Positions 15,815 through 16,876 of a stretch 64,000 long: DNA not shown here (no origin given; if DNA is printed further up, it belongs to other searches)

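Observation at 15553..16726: Tandem-RHH DNA-binding protein translationally coupled to a half-FtsZ (tubulin-fold GTPase lacking the T7/C-terminal domain)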

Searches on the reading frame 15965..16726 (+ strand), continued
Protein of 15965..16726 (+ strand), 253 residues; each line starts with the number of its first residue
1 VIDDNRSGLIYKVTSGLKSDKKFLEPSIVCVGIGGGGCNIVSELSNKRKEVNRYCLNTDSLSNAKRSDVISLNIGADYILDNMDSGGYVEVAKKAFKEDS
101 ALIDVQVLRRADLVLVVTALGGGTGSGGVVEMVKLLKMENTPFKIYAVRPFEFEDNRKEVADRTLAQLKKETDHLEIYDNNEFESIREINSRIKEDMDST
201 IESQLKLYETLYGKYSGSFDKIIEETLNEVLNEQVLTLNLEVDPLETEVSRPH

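Call 23: fold_search(model_id=the predicted structure, library=pdb)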
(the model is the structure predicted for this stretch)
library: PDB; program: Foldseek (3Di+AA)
matches with E <= 10: 1884; with E <= 0.001: 753
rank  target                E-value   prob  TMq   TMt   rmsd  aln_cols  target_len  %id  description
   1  8h1o_A                1.7e-13  1.00  0.62  0.51   2.6       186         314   24  Cryo-EM structure of KpFtsZ-monobody double helical tube (released 2023-08-02)
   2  7ojb                  4.1e-13  1.00  0.62  0.52   2.4       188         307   24  SaFtsZ(R143K) complexed with GDP (released 2022-03-02)
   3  6y1v_A                6.7e-13  1.00  0.61  0.51   2.8       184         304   28  Mycobacterium tuberculosis FtsZ-GTP-gamma-S in complex with 4-hydroxycoumarin (released 2021-06-09)
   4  6ym9_A                8.1e-13  1.00  0.61  0.51   2.8       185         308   28  Mycobacterium tuberculosis FtsZ in complex with GTP-gamma-S (released 2021-04-21)
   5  9isk_A                8.6e-13  1.00  0.63  0.51   2.3       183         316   25  Cryo-EM structure of KpFtsZ-ZapA complex (released 2025-07-23)
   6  6yd1                  8.6e-13  1.00  0.63  0.53   2.5       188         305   24  SaFtsZ-DFMBA (released 2021-07-28)
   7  1rlu_A                8.6e-13  1.00  0.61  0.51   2.9       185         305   28  Mycobacterium tuberculosis FtsZ in complex with GTP-gamma-S (released 2004-08-31)
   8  7ojd                  9.7e-13  1.00  0.62  0.52   2.4       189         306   24  SaFtsZ(D46A) complexed with GDP (released 2022-03-02)
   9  6kvq                  1.1e-12  1.00  0.63  0.52   2.3       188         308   24  S. aureus FtsZ in complex with BOFP (compound 3) (released 2020-01-15)
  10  7ojc                  1.2e-12  1.00  0.62  0.52   2.3       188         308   24  SaFtsZ(Q48A) complexed with GDP (released 2022-03-02)
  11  7oja                  1.3e-12  1.00  0.63  0.52   2.4       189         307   24  SaFtsZ(D210N) complexed with GDP (released 2022-03-02)
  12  4u39_E                1.6e-12  1.00  0.64  0.57   4.5       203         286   26  Crystal Structure of FtsZ:MciZ Complex from Bacillus subtilis (released 2015-03-18)
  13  7yop_A                1.9e-12  1.00  0.58  0.51   1.9       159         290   27  Spiroplasma melliferum FtsZ bound to GMPPNP (released 2023-08-16)
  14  5xdv                  2.0e-12  1.00  0.63  0.53   2.5       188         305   24  Staphylococcus aureus FtsZ 12-316 G196S complexed with TXA6101 (released 2017-08-02)
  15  4dxd                  2.3e-12  1.00  0.62  0.52   2.3       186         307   24  Staphylococcal Aureus FtsZ in complex with 723 (released 2012-05-23)
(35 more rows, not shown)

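Call 24: search_solved_structures(query=A1, max_evalue=0.001, show_alignments=2)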
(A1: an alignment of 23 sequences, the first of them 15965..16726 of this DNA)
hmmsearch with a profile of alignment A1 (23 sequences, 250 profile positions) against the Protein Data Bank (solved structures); distinct sequences matched with E-value up to 0.001: 57.
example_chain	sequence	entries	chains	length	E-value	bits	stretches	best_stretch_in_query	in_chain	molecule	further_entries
4e6e_A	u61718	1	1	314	5.8e-20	74.9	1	27-195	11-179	Cell division protein ftsZ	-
1ofu_A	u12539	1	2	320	7.2e-20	74.6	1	23-183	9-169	CELL DIVISION PROTEIN FTSZ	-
2r6r_1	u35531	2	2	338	8.9e-20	74.3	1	24-210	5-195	Cell division protein ftsZ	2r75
2vaw_A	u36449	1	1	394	1.1e-19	73.9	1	23-183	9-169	CELL DIVISION PROTEIN FTSZ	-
6unx_A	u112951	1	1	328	7e-19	71.3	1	22-181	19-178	Cell division protein FtsZ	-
5zue_A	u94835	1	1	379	1.1e-18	70.7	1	27-193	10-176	Cell division protein FtsZ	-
2rhh_A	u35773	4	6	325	1.3e-18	70.5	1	27-195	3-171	Cell Division Protein ftsZ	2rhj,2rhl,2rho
4u39_A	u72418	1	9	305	1.3e-18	70.5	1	27-195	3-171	Cell division protein FtsZ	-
2vam_A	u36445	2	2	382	1.8e-18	70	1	27-195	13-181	CELL DIVISION PROTEIN FTSZ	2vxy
6ym1_A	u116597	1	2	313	2e-18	69.9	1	27-193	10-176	Cell division protein FtsZ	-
6y1u_A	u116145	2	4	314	2e-18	69.9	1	27-193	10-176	Cell division protein FtsZ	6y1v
6ym9_A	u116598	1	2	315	2e-18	69.8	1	27-193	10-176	Cell division protein FtsZ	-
1rlu_A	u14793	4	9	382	2.7e-18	69.4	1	27-193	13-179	Cell division protein ftsZ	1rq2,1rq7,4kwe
14uh_A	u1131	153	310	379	3.1e-18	69.2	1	27-193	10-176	Cell division protein FtsZ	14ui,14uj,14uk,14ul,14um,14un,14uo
8h1o_A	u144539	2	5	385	3.3e-18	69.1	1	24-180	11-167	Cell division protein FtsZ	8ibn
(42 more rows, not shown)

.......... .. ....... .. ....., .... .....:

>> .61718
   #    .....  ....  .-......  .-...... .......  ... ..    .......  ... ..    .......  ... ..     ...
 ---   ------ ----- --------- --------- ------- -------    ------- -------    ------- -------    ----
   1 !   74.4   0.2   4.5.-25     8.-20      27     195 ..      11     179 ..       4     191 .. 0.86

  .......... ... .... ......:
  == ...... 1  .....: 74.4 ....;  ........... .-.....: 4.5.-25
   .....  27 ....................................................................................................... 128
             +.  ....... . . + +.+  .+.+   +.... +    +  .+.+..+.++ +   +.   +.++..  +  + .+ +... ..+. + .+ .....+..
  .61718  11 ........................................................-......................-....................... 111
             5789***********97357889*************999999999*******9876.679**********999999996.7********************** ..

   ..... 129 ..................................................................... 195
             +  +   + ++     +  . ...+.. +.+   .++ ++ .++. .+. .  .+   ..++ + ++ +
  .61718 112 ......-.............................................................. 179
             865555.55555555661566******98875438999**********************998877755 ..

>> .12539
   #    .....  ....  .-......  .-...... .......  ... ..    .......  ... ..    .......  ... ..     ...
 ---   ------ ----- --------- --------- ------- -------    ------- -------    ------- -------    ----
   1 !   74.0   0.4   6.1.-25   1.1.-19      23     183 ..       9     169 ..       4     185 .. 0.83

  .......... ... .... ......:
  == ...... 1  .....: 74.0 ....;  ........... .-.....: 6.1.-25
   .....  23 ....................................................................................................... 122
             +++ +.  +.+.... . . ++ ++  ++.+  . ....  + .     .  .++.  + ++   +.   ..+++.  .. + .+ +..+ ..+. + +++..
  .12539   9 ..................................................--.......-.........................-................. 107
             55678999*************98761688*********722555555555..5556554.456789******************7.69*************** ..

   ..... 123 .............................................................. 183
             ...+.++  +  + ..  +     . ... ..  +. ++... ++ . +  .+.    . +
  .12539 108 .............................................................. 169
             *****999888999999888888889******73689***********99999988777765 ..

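Call 25: search_protein_representatives(alignment_id=A1)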
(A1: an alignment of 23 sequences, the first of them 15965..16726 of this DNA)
Query: 23 sequences, 250 profile positions. Proteins with E-value up to 0.001 (for the whole library): 8100; up to 1e-10: 2898; up to 1e-30: 4. The best 150 are listed.
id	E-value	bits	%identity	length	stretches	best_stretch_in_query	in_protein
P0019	1.3e-112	391.5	-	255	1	1-246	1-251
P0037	2.8e-94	331.5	-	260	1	1-230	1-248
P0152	1.9e-45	171.5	-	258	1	21-241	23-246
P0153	5.4e-34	134.0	-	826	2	22-181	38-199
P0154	1.2e-28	116.4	-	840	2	20-195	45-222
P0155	2.8e-27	112.0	-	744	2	21-184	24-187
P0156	1.1e-24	103.4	-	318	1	25-213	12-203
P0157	9.1e-24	100.5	-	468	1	16-195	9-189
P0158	2.8e-23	98.9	-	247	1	21-207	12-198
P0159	3.9e-23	98.4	-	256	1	3-219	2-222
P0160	3.9e-22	95.1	-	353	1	25-209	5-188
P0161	5.7e-22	94.6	-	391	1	21-227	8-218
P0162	6.2e-22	94.5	-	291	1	21-245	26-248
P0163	6.7e-22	94.4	-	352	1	21-184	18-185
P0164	7.7e-22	94.2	-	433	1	23-194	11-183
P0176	1.5e-20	89.9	-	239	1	21-215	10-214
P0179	2.4e-20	89.2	-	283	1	24-223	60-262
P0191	9.7e-20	87.3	-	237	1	7-198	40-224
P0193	1.2e-19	87.0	-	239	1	17-198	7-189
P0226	7.3e-19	84.4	-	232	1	23-237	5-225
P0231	9.4e-19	84.1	-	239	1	21-240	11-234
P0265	4.1e-18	82.0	-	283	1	21-215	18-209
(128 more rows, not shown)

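Call 27: search_protein_families(library=pfam, proteins=[P0152, P0153, P0154, P0155, P0156, P0157, P0158, P0159, P0161, P0162], max_evalue=0.001)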
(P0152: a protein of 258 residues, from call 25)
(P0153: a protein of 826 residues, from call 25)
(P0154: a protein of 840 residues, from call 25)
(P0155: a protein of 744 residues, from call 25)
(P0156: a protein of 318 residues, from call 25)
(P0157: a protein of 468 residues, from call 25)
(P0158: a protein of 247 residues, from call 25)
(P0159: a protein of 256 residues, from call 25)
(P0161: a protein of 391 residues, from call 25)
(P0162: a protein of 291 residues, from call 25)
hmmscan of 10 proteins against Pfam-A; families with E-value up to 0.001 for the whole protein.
P0152 (258 aa): 1 family
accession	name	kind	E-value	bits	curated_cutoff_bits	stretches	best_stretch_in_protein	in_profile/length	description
PF00091.31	Tubulin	-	1.2e-09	39.1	33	1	30-186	2-187/190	Tubulin/FtsZ family, GTPase domain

P0153 (826 aa): 2 families
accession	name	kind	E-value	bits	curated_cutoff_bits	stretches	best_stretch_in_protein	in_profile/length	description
PF00091.31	Tubulin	-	1.7e-81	273.5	33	2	485-652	1-187/190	Tubulin/FtsZ family, GTPase domain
PF12327.13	FtsZ_C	-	1.9e-52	176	27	2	253-347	1-95/95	FtsZ family, C-terminal domain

P0154 (840 aa): 3 families
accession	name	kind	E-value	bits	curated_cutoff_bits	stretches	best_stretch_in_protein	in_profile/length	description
PF00091.31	Tubulin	-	9.9e-94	313.4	33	2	484-645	1-188/190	Tubulin/FtsZ family, GTPase domain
PF12327.13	FtsZ_C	-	1.8e-60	201.7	27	2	263-356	1-94/95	FtsZ family, C-terminal domain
PF13809.12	Tubulin_2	-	0.00035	20.4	27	0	135-227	159-268/356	Tubulin like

P0155 (744 aa): 2 families
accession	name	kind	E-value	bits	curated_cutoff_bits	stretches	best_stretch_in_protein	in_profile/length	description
PF00091.31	Tubulin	-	7.4e-80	268.2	33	2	437-600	1-188/190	Tubulin/FtsZ family, GTPase domain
PF12327.13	FtsZ_C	-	7.5e-47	158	27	2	239-331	2-94/95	FtsZ family, C-terminal domain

P0156 (318 aa): 2 families
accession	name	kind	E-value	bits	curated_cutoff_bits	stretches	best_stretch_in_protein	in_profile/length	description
PF00091.31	Tubulin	-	9.2e-39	134.1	33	1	15-174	2-189/190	Tubulin/FtsZ family, GTPase domain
PF12327.13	FtsZ_C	-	8.4e-26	90.6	27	1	225-317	3-95/95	FtsZ family, C-terminal domain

P0157 (468 aa): 3 families
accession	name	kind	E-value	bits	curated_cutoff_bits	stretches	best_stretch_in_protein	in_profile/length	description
PF00091.31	Tubulin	-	1.1e-48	166.5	33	1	21-182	1-190/190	Tubulin/FtsZ family, GTPase domain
PF01653.23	DNA_ligase_aden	-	2.8e-30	106.1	27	1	334-466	2-149/253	NAD-dependent DNA ligase adenylation domain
PF12327.13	FtsZ_C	-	1.3e-27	96.4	27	1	230-316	1-85/95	FtsZ family, C-terminal domain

P0158 (247 aa): 1 family
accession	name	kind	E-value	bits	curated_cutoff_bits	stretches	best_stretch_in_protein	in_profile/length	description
PF00091.31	Tubulin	-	3.7e-35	122.4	33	1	18-176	1-189/190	Tubulin/FtsZ family, GTPase domain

P0159 (256 aa): 1 family
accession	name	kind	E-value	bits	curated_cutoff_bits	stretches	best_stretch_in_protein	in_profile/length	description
PF00091.31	Tubulin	-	9.5e-20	72.1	33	1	25-188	1-188/190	Tubulin/FtsZ family, GTPase domain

P0161 (391 aa): 3 families
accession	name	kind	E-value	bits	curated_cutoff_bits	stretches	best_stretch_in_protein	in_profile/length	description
PF00091.31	Tubulin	-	1e-29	104.7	33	1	15-174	2-189/190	Tubulin/FtsZ family, GTPase domain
PF12327.13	FtsZ_C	-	3.1e-06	27.8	27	1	240-309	18-93/95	FtsZ family, C-terminal domain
PF13809.12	Tubulin_2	-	0.00088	19.1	27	0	17-54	2-53/356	Tubulin like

P0162 (291 aa): 2 families
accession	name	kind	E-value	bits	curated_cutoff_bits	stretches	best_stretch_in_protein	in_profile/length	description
PF00091.31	Tubulin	-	1.7e-43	149.6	33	1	34-189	3-186/190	Tubulin/FtsZ family, GTPase domain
PF13809.12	Tubulin_2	-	0.00011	22.1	27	0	108-182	155-234/356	Tubulin like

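Call 29: list_cluster_members(proteins=[P0152, P0158, P0159, P0162, P0176, P0226, P0231, P0179, P0191, P0193])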
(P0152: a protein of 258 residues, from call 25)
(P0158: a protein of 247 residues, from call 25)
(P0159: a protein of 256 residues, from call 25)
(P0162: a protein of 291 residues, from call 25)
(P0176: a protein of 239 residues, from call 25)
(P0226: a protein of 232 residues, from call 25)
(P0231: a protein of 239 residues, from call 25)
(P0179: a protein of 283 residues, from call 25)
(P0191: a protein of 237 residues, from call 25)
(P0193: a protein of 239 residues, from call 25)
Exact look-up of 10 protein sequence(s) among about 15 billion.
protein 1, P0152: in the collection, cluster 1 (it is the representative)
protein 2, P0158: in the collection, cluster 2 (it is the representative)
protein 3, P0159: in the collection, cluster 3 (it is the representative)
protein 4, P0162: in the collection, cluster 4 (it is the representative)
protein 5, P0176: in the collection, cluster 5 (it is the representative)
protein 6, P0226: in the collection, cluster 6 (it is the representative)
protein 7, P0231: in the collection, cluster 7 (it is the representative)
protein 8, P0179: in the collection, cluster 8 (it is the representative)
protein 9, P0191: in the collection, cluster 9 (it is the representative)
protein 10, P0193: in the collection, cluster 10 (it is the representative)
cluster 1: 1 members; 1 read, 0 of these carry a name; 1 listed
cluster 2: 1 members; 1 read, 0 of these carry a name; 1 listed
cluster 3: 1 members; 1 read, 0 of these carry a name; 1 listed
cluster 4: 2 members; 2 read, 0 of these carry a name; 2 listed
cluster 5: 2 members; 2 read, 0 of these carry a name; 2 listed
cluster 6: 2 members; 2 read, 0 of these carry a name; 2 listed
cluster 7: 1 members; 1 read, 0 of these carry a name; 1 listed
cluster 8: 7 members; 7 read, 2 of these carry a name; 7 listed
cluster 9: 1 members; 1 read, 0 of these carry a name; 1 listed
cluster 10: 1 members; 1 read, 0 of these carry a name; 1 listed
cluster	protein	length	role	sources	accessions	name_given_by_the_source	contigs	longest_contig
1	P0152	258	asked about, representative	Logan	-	-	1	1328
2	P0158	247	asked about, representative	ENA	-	-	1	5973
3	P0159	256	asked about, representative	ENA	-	-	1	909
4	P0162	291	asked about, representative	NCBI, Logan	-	-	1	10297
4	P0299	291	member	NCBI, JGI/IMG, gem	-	-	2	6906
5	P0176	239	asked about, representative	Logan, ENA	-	-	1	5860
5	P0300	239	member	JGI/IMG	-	-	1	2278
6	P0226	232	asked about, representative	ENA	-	-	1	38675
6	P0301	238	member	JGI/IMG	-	-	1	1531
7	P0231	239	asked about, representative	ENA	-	-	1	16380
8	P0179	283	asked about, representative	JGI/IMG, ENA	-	-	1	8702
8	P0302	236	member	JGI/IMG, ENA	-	Cell division GTPase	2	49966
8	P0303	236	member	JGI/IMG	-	Cell division GTPase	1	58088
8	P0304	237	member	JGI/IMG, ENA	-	-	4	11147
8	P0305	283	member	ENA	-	-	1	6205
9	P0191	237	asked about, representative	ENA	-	-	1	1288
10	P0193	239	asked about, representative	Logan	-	-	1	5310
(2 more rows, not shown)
